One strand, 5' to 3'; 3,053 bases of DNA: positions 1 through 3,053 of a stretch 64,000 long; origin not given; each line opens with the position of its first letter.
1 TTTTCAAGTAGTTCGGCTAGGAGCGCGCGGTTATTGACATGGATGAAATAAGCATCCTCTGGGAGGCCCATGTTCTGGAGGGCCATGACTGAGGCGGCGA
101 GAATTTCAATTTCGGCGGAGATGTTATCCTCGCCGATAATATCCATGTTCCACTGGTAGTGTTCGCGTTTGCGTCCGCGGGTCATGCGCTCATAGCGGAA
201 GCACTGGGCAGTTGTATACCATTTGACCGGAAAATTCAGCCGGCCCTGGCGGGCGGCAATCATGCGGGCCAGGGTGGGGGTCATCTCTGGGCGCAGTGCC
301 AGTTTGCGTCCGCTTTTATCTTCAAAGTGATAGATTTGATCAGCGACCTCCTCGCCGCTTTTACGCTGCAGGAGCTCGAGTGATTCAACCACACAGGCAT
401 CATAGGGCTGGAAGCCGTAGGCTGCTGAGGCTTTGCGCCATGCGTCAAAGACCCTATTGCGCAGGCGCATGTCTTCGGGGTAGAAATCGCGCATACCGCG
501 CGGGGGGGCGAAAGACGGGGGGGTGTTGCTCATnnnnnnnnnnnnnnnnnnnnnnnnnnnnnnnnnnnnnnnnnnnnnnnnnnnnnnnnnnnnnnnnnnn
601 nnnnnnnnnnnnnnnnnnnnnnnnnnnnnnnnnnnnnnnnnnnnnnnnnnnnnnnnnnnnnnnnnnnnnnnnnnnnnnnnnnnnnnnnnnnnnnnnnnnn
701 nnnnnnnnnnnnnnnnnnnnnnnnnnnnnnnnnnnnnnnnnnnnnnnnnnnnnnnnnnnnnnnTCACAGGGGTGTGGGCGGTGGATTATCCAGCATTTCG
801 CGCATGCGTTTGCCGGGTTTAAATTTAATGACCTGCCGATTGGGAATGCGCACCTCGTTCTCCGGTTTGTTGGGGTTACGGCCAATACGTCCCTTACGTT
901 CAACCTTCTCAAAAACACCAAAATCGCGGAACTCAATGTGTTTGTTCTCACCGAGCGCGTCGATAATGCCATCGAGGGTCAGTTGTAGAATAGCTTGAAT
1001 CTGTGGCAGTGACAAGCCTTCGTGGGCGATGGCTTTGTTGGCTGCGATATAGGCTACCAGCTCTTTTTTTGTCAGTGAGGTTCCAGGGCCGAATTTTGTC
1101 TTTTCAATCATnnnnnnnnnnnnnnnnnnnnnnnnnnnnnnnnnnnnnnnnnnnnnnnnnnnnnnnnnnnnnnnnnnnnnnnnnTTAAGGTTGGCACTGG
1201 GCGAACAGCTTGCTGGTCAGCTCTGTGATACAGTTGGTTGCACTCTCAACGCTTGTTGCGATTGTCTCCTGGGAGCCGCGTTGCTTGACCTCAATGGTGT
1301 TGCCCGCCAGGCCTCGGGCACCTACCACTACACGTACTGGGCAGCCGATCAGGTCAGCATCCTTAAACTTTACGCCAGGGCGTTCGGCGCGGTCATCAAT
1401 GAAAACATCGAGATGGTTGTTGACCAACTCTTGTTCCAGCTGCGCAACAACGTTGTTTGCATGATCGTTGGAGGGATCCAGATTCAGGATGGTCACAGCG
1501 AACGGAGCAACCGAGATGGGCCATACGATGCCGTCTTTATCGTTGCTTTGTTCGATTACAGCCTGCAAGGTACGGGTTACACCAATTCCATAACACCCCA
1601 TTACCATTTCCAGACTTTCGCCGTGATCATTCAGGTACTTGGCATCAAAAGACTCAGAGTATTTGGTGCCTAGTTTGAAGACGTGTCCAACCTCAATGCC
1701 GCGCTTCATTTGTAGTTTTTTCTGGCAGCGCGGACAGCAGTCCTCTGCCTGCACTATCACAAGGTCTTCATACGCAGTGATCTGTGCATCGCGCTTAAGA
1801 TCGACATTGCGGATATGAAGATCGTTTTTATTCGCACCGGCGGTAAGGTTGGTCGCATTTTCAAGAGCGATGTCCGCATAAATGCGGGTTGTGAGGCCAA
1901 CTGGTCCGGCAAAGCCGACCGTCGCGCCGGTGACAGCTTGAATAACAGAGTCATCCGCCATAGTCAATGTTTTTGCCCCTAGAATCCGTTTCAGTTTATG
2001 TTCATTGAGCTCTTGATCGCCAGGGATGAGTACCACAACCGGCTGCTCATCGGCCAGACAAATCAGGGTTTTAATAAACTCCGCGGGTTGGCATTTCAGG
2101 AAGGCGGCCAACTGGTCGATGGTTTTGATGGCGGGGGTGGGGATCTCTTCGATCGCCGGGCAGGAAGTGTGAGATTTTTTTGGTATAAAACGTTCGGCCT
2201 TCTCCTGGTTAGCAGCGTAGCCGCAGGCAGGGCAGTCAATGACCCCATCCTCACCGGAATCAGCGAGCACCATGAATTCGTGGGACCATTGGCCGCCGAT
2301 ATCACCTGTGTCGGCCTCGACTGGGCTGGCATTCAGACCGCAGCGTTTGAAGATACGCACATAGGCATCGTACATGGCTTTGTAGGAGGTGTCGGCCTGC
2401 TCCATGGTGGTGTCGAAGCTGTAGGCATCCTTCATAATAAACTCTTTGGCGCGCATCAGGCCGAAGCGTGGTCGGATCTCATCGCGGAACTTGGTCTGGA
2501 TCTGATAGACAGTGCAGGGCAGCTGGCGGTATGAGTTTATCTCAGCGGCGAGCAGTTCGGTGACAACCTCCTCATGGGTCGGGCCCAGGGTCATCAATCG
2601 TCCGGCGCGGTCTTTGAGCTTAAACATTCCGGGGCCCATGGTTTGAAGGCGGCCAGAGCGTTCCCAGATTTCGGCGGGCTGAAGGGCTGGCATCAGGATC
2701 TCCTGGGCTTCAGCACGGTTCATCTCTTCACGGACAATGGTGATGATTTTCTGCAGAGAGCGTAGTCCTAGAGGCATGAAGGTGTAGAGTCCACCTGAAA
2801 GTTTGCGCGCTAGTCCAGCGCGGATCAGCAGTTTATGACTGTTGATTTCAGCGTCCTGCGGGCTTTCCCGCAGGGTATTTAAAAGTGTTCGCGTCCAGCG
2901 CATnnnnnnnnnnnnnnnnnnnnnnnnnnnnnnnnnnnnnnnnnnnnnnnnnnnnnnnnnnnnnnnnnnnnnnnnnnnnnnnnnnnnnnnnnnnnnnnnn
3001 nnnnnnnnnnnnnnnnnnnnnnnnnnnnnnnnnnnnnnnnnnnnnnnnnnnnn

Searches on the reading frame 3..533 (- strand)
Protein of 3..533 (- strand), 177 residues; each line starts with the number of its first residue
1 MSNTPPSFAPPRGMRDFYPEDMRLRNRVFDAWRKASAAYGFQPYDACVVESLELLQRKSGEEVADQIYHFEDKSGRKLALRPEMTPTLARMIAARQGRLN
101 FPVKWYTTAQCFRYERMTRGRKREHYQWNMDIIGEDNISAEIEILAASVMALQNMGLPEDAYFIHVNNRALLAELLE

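Call 9: search_protein_families(library=pfam, proteins=[window:3-533:-], max_evalue=0.001)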
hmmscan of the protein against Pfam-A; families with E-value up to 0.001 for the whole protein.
window:3-533:- (177 aa): 3 families
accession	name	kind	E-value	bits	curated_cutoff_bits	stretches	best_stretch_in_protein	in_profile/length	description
PF13393.11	tRNA-synt_His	-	1.5e-24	87.3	25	1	13-175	1-159/308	Histidyl-tRNA synthetase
PF00587.30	tRNA-synt_2b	-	7.3e-08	33.1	29.3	1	68-139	1-78/179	tRNA synthetase class II core domain (G, H, P, S and T)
PF01409.25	tRNA-synt_2d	-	2.9e-05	24.1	19.8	1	47-136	48-136/246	tRNA synthetases class II core domain (F)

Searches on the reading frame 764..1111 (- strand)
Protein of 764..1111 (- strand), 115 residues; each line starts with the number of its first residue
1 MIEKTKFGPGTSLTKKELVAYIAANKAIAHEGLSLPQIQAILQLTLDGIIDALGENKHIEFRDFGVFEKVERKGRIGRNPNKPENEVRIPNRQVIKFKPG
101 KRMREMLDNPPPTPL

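Call 9: search_protein_families(library=pfam, proteins=[window:764-1111:-], max_evalue=0.001)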
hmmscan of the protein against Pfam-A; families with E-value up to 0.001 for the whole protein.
window:764-1111:- (115 aa): 1 family
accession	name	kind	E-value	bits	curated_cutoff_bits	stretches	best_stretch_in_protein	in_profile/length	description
PF00216.26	Bac_DNA_binding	-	1.2e-21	77.2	22.4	1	13-107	1-89/90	Bacterial DNA-binding protein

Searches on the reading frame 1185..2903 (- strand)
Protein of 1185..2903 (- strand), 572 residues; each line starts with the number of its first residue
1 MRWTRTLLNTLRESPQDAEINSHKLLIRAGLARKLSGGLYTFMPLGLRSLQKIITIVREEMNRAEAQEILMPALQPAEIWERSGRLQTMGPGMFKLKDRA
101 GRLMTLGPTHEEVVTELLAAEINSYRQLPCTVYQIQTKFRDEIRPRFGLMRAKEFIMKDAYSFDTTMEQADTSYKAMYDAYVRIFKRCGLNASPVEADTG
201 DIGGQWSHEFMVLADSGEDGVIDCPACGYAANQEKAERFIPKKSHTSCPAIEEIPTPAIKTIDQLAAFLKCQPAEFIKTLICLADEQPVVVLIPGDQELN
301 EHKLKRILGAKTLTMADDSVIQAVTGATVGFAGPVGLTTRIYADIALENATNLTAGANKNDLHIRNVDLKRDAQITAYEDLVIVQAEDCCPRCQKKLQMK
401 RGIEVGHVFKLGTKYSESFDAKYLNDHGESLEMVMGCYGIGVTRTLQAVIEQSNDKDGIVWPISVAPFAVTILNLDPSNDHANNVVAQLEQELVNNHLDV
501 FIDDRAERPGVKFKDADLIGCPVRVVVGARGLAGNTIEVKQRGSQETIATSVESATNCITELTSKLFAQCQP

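Call 9: search_protein_families(library=pfam, proteins=[window:1185-2903:-], max_evalue=0.001)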
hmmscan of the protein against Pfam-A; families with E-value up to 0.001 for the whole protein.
window:1185-2903:- (572 aa): 3 families
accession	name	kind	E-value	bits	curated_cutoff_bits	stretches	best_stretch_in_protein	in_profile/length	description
PF00587.30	tRNA-synt_2b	-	1.1e-32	114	29.3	1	94-452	1-178/179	tRNA synthetase class II core domain (G, H, P, S and T)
PF04073.20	tRNA_edit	-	2.5e-25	89.4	25.5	1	256-367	1-116/123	Aminoacyl-tRNA editing domain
PF03129.25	HGTP_anticodon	-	2e-16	60.4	21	1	470-561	2-93/94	Anticodon binding domain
